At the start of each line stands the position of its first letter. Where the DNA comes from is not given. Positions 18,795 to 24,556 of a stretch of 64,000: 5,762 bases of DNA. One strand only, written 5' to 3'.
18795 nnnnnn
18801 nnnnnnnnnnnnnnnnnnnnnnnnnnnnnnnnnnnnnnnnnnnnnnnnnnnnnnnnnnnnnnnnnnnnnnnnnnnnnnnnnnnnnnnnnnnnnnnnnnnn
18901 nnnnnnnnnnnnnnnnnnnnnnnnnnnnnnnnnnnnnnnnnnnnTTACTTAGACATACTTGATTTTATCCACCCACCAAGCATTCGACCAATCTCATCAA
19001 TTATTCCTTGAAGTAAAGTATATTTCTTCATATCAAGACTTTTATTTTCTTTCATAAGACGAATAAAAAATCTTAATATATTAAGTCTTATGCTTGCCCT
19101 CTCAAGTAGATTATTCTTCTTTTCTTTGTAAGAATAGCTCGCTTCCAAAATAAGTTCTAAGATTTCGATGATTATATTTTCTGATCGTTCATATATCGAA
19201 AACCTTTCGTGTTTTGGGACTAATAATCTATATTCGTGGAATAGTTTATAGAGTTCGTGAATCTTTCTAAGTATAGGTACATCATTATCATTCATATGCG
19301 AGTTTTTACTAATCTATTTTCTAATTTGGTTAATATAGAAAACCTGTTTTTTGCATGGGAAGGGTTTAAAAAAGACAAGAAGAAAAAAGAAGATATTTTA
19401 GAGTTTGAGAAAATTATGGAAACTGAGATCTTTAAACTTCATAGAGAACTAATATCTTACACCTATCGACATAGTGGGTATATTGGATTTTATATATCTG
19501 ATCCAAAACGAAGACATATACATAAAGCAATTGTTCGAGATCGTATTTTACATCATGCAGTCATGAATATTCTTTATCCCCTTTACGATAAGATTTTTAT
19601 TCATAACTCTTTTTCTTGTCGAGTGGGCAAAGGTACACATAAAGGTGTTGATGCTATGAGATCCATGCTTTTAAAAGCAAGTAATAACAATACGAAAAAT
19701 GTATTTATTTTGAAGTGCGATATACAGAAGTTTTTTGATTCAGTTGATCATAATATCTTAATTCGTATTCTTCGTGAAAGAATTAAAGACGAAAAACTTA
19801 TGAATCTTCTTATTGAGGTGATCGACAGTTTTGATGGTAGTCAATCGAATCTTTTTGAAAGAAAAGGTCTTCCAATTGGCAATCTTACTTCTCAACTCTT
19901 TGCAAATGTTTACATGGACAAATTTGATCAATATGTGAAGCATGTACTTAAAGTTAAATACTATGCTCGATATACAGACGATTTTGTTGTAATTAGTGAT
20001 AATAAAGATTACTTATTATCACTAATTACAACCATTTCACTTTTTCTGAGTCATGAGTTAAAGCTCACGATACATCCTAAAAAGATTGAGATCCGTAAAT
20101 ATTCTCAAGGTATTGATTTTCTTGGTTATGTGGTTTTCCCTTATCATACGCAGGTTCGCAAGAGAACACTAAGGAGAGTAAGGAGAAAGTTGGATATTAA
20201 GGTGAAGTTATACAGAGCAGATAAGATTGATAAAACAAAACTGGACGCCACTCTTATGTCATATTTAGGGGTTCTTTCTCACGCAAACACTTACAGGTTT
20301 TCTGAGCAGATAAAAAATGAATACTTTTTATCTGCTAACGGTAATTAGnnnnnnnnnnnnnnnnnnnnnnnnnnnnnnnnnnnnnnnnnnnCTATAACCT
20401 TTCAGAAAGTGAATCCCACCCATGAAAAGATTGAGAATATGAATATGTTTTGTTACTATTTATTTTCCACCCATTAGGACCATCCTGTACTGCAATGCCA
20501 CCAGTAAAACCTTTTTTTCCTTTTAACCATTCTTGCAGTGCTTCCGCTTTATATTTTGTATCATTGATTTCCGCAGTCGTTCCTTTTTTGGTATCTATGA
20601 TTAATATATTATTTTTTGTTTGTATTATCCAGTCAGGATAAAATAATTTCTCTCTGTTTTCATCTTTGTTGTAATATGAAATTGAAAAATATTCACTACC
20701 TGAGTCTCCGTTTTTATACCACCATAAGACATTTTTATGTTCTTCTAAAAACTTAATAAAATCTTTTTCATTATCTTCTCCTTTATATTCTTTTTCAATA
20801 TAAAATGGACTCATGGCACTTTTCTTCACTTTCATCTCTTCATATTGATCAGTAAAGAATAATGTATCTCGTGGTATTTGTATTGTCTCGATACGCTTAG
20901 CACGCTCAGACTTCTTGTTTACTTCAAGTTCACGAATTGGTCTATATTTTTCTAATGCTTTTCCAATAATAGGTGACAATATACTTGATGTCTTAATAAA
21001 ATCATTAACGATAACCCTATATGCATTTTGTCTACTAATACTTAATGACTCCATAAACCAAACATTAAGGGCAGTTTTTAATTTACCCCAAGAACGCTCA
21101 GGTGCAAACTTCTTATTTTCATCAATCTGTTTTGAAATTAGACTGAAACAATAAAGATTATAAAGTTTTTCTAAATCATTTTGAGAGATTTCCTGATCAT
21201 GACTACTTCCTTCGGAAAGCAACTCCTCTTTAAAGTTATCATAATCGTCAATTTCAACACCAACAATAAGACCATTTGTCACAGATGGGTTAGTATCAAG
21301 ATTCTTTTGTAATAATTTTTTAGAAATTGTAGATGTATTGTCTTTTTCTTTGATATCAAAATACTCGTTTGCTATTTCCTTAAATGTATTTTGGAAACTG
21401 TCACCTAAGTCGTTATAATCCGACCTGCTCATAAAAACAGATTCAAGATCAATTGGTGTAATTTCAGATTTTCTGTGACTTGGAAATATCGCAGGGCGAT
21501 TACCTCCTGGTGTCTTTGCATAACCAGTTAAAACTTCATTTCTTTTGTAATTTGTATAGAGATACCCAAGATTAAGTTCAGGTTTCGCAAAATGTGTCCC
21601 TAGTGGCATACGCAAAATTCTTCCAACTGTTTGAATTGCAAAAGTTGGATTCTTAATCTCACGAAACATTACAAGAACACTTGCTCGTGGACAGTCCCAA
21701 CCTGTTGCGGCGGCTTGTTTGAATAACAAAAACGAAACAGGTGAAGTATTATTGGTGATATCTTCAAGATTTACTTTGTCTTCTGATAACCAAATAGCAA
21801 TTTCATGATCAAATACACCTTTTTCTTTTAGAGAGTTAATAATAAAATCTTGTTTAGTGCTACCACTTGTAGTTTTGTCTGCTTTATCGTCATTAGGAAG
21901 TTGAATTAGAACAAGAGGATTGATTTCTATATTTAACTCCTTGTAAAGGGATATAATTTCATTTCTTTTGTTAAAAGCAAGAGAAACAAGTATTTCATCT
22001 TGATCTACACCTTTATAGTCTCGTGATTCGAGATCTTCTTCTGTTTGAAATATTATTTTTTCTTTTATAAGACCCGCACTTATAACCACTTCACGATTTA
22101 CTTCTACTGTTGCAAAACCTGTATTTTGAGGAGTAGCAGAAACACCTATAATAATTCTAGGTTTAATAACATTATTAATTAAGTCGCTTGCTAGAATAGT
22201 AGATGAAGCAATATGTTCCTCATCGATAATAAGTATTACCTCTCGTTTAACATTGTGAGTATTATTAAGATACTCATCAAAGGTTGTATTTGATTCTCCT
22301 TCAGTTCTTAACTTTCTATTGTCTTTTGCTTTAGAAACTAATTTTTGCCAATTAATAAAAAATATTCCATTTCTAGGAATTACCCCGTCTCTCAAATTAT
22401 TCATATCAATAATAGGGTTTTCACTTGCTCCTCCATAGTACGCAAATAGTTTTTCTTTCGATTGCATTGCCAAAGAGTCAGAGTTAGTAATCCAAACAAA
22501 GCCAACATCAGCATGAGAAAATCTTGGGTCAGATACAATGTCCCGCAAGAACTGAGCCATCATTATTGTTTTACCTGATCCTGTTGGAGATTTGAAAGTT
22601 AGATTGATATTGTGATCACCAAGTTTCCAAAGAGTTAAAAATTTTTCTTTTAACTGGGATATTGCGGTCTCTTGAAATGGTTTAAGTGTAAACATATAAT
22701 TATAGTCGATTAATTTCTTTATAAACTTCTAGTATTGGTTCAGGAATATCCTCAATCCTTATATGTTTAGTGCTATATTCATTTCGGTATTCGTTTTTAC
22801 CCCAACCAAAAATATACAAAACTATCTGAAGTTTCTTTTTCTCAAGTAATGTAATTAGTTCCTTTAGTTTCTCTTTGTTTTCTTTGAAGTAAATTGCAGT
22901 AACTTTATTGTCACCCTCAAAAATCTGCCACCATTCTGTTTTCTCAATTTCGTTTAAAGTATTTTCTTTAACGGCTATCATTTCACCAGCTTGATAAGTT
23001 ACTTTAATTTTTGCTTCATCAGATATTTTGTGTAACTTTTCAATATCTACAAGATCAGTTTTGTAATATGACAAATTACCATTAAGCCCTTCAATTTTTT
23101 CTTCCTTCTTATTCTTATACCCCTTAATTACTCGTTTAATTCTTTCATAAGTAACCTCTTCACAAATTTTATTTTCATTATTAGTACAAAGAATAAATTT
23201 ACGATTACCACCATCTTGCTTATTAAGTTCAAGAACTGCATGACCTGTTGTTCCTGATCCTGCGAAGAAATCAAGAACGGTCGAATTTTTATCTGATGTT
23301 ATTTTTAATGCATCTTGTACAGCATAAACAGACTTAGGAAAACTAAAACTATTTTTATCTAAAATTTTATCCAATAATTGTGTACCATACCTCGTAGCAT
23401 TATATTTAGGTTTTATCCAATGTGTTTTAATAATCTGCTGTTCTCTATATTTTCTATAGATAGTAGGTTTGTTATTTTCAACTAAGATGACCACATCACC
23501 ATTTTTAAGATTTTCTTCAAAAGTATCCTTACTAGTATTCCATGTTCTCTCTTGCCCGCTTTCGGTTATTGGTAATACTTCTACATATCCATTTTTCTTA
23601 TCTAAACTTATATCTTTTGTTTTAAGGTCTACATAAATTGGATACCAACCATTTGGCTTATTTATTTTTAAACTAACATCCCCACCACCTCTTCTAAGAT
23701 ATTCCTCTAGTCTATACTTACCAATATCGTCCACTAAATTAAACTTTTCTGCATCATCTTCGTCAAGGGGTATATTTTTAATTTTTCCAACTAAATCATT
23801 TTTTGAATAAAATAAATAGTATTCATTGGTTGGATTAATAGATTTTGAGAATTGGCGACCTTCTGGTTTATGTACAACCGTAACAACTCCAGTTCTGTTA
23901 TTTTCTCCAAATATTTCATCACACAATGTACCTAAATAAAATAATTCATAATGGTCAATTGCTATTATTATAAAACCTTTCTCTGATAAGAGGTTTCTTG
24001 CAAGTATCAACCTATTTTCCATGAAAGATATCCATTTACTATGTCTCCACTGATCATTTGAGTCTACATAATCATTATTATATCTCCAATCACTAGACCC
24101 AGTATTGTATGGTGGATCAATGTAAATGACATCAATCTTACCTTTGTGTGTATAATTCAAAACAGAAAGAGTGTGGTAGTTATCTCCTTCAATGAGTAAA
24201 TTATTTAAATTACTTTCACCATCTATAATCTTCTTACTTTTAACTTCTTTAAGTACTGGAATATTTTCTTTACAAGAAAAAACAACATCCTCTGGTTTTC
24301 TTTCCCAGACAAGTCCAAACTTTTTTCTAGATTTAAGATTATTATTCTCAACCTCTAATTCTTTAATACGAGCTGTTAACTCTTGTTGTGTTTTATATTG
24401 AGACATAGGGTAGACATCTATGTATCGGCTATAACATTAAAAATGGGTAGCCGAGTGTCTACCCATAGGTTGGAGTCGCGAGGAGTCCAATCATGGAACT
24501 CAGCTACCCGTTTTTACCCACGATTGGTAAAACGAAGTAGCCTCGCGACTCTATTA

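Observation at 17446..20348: Complete diversity-generating retroelement with textbook adenine-specific VR/TR divergence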

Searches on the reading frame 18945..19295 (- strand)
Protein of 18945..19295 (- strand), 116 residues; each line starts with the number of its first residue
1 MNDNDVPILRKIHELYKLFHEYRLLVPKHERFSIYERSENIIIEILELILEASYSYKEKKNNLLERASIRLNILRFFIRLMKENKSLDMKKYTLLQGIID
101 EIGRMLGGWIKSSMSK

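Call 6: search_protein_families(library=pfam, proteins=[window:18945-19295:-], max_evalue=0.01)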
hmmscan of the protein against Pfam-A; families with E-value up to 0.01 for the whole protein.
window:18945-19295:- (116 aa): 2 families
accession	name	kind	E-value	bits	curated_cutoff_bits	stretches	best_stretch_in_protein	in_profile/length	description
PF22296.2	bAvd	-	8.1e-18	65.3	40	1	9-112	4-106/107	bAvd-like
PF05635.17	23S_rRNA_IVP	-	0.0026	18.4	33.8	1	6-107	3-105/106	23S rRNA-intervening sequence protein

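Call 7: search_protein_families(library=ncbifam, proteins=[window:18945-19295:-], max_evalue=0.01)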
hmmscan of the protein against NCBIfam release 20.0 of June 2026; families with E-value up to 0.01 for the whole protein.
window:18945-19295:- (116 aa): 1 family
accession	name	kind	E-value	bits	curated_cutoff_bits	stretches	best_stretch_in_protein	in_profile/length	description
NF033474.1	DivGenRetAVD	equivalog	3.1e-23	82.1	80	1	7-111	2-104/104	diversity-generating retroelement protein Avd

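Call 87: search_protein_families(library=padloc, proteins=[window:18945-19295:-], max_evalue=0.001)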
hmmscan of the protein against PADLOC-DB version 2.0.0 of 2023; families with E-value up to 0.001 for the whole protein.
window:18945-19295:- (116 aa): 0 families

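Call 89: search_solved_structures(query=window:18945-19295:-, max_evalue=0.01)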
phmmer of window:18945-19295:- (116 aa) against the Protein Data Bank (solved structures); distinct sequences matched with E-value up to 0.01: 0.

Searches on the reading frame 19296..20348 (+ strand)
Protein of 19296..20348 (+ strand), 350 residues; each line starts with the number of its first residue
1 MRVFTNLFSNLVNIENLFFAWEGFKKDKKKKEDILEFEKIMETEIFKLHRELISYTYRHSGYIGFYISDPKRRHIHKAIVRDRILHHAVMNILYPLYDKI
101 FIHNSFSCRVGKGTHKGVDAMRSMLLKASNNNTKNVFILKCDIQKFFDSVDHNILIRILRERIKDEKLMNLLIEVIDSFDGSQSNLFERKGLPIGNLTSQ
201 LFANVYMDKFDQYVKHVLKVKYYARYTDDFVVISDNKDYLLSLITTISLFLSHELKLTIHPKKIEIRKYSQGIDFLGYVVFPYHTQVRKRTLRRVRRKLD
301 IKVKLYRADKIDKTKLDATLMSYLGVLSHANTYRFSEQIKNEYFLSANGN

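Call 6: search_protein_families(library=pfam, proteins=[window:19296-20348:+], max_evalue=0.01)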
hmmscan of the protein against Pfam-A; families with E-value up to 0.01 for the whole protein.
window:19296-20348:+ (350 aa): 1 family
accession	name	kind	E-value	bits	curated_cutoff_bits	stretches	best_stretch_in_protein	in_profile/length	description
PF00078.32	RVT_1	-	2.5e-27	96.3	29.6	1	75-279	12-204/205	Reverse transcriptase (RNA-dependent DNA polymerase)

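Call 7: search_protein_families(library=ncbifam, proteins=[window:19296-20348:+], max_evalue=0.01)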
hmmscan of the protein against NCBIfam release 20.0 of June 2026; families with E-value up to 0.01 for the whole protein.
window:19296-20348:+ (350 aa): 5 families
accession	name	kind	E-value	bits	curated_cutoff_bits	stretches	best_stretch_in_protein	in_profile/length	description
TIGR04416.1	group_II_RT_mat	equivalog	5.7e-41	140.8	300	1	32-297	23-284/353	group II intron reverse transcriptase/maturase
NF041747.1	Drt3a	equivalog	2.5e-23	83.1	200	1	131-324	106-300/412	antiviral reverse transcriptase Drt3a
NF041746.1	Drt2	equivalog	2.7e-18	66.3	390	2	188-315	220-356/416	antiviral reverse transcriptase Drt2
NF038233.2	retron_St85_RT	exception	1e-15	57.8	235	1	127-300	80-251/289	retron St85 family RNA-directed DNA polymerase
NF041748.1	Drt3b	equivalog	3.9e-05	22.5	350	1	137-266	175-314/647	antiviral reverse transcriptase Drt3b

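Call 33: search_solved_structures(query=window:19296-20348:+, max_evalue=0.001)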
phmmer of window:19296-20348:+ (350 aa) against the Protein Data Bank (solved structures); distinct sequences matched with E-value up to 0.001: 13.
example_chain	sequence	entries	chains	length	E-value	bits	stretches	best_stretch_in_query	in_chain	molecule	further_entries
8ub7_A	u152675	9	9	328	2.1e-41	145.3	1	5-340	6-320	Reverse transcriptase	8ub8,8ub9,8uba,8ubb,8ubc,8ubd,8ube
6ar1_A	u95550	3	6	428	2.3e-17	66.4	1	47-296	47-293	GsI-IIC RT | Trt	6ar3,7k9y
5hhj_A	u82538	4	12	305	4.1e-16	62.2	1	72-287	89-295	Retron-type reverse transcriptase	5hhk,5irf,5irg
5g2x_C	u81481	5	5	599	1.2e-15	60.8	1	3-222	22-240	GROUP II INTRON-ENCODED PROTEIN LTRA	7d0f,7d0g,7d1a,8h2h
5hhl_A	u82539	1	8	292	3.5e-15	59.2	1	73-280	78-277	Retron-type reverse transcriptase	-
7uim_D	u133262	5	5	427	7.6e-15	58.1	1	73-280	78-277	Group II intron reverse transcriptase/maturase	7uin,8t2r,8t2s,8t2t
6me0_C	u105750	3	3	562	1.6e-13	53.7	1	71-290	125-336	Maturase reverse transcriptase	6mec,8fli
8bgj_A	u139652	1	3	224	7e-13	51.6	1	116-266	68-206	RNA-directed DNA polymerase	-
7kft_D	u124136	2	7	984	7.3e-11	45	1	52-282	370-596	Cas6-RT-Cas1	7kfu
9z6y_A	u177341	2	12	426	2.6e-05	26.7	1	137-238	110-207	Drt3a reverse transcriptase protein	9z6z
9d5x_A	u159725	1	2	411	0.00013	24.4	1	131-302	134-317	Group II intron-like 4 reverse transcriptase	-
9d4s_A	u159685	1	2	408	0.00015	24.2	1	131-302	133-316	Group II intron-like 4 reverse transcriptase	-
9e8z_H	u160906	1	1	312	0.00054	22.4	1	131-241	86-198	Retron Ec83 reverse transcriptase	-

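Call 87: search_protein_families(library=padloc, proteins=[window:19296-20348:+], max_evalue=0.001)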
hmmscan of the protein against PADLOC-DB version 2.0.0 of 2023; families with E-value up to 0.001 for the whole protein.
window:19296-20348:+ (350 aa): 66 families (the best 25 are shown)
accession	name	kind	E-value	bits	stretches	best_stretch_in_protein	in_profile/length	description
PDLC01136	RT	-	1.3e-47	160.5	1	8-281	2-259/263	RT (reverse transcriptase)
PDLC02063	Cas1_IIIb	-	8.1e-38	128.3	1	36-316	37-288/617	-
PDLC03754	RT_UG17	-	8e-35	118.5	1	35-312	38-302/429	DRT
PDLC03764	RT_UG26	-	2.6e-30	103.5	1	70-326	69-319/398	DRT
PDLC03779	RT_UG4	-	2.6e-28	97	1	26-300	18-278/307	DRT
PDLC03768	Drt3a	-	1.1e-26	92.2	1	131-325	130-298/411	DRT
PDLC03756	RT_UG19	-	2.6e-26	90.8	1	132-321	143-328/562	DRT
PDLC03778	RT_UG39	-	3.2e-22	77.2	2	71-167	134-232/541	DRT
PDLC02175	Drt3a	-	2e-21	74.7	1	129-324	102-303/417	-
PDLC03780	RT_UG5-nitrilase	-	4.7e-21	72.9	1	116-267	172-318/907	DRT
PDLC02174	Drt3a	-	1.9e-20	71.5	1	131-310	105-276/403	-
PDLC01607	RT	-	3.1e-20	71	1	82-279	24-160/161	"CAS-I,CAS-II,CAS-III,CAS-IV,CAS-V,CAS-VI; acquisition_associated"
PDLC03757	Drt2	-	4.6e-20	70.1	2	188-316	284-418/502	DRT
PDLC03773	RT_UG34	-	5.3e-20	69.8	1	62-273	66-293/512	DRT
PDLC03785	RT_UG9_large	-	6.1e-19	65.8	1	35-283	265-506/772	DRT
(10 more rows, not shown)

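Call 90: search_solved_structures(query=window:19296-20348:+, max_evalue=1e-30, show_alignments=1)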
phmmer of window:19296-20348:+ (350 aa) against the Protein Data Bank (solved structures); distinct sequences matched with E-value up to 1e-30: 1.
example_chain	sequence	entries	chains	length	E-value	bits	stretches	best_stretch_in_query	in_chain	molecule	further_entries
8ub7_A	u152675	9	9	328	2.1e-41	145.3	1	5-340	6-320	Reverse transcriptase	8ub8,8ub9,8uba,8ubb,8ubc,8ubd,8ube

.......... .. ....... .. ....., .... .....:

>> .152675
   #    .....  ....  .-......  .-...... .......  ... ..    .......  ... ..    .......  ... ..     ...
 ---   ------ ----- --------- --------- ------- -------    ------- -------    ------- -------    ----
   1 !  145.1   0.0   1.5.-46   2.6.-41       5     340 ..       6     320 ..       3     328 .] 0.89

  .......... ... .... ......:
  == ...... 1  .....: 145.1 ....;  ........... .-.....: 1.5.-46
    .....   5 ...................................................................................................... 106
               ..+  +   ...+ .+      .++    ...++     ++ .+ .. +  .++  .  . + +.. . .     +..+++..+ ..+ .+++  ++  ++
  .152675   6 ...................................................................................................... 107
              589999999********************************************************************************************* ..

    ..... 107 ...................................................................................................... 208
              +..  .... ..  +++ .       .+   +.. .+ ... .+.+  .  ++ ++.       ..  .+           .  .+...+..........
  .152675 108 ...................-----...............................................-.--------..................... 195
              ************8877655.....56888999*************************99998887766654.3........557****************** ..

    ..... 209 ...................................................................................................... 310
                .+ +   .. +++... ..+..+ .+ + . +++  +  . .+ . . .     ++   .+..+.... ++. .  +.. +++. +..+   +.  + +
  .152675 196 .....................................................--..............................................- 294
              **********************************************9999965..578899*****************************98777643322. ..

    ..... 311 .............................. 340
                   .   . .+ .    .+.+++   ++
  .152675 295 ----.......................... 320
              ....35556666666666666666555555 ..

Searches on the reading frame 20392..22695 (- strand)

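Call 6: search_protein_families(library=pfam, proteins=[window:20392-22695:-], max_evalue=0.01)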
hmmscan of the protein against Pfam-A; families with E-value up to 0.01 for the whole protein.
window:20392-22695:- (767 aa): 4 families
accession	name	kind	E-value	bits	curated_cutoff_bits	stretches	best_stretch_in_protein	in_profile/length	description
PF04851.21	ResIII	-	8.5e-17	62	22.5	1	2-190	2-163/164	Type III restriction enzyme, res subunit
PF18766.7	SWI2_SNF2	-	3.9e-07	30.4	26.7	1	38-191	27-157/221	SWI2/SNF2 ATPase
PF00270.35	DEAD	-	3.1e-05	24.2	26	1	6-190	2-161/167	DEAD/DEAH box helicase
PF00271.37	Helicase_C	-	0.00031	21.4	23.5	1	311-363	59-109/110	Helicase conserved C-terminal domain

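Call 87: search_protein_families(library=padloc, proteins=[window:20392-22695:-], max_evalue=0.001)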
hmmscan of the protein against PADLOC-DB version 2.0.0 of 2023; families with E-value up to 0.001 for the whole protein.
window:20392-22695:- (767 aa): 3 families
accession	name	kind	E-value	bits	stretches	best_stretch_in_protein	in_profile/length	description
PDLC03653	REase_III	-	5.3e-19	65.8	1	142-382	251-488/883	Type III restriction enzyme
PDLC03652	REase_III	-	9.3e-13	45.1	1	207-379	228-405/809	Type III restriction enzyme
PDLC03650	REase_III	-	5e-07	26.5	1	147-377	221-435/898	Type III restriction enzyme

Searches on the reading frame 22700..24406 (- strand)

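Call 6: search_protein_families(library=pfam, proteins=[window:22700-24406:-], max_evalue=0.01)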
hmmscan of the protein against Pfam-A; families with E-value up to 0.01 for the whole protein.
window:22700-24406:- (568 aa): 2 families
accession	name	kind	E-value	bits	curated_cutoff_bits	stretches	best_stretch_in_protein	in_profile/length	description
PF01555.25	N6_N4_Mtase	-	1.5e-28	100.7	26.7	1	91-413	1-214/221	DNA methylase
PF03602.21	Cons_hypoth95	-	6.6e-05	23.1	24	0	82-104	104-127/182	Conserved hypothetical protein 95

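Call 87: search_protein_families(library=padloc, proteins=[window:22700-24406:-], max_evalue=0.001)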
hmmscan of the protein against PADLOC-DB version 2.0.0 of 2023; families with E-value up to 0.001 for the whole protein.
window:22700-24406:- (568 aa): 30 families (the best 25 are shown)
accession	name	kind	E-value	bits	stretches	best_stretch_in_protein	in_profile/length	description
PDLC03642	MTase_III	-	8.8e-84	280.1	1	20-479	34-454/528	Type III methyltransferase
PDLC03634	MTase_III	-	1.8e-73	246.5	2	122-416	170-451/621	Type III methyltransferase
PDLC03644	MTase_III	-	1.8e-70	236.2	1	56-527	26-499/542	Type III methyltransferase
PDLC03645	MTase_III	-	4.5e-67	224.7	2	61-260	132-325/709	Type III methyltransferase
PDLC03641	MTase_III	-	4.8e-64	215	2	120-430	179-471/657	Type III methyltransferase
PDLC03639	MTase_III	-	2.8e-63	212.3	2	23-174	41-193/639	Type III methyltransferase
PDLC03640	MTase_III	-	1e-54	184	1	41-463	11-483/654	Type III methyltransferase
PDLC03646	MTase_III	-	1.1e-48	163.8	1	56-435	459-848/1057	Type III methyltransferase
PDLC03636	MTase_III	-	7.1e-40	135.3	1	56-430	29-412/575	Type III methyltransferase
PDLC03635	MTase_III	-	8.6e-40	135.1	1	58-434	209-583/708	Type III methyltransferase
PDLC03637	MTase_III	-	1e-36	124.7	2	65-203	118-264/513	Type III methyltransferase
PDLC03278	MTase_II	-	7e-33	112.6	2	79-204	9-123/390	Type II methyltransferase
PDLC03638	MTase_III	-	3.5e-32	109.6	1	56-437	368-693/816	Type III methyltransferase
PDLC03354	MTase_II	-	2.8e-28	97.1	2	57-232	48-239/425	Type II methyltransferase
PDLC03643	MTase_III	-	4.2e-21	73.6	1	129-412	1-269/465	Type III methyltransferase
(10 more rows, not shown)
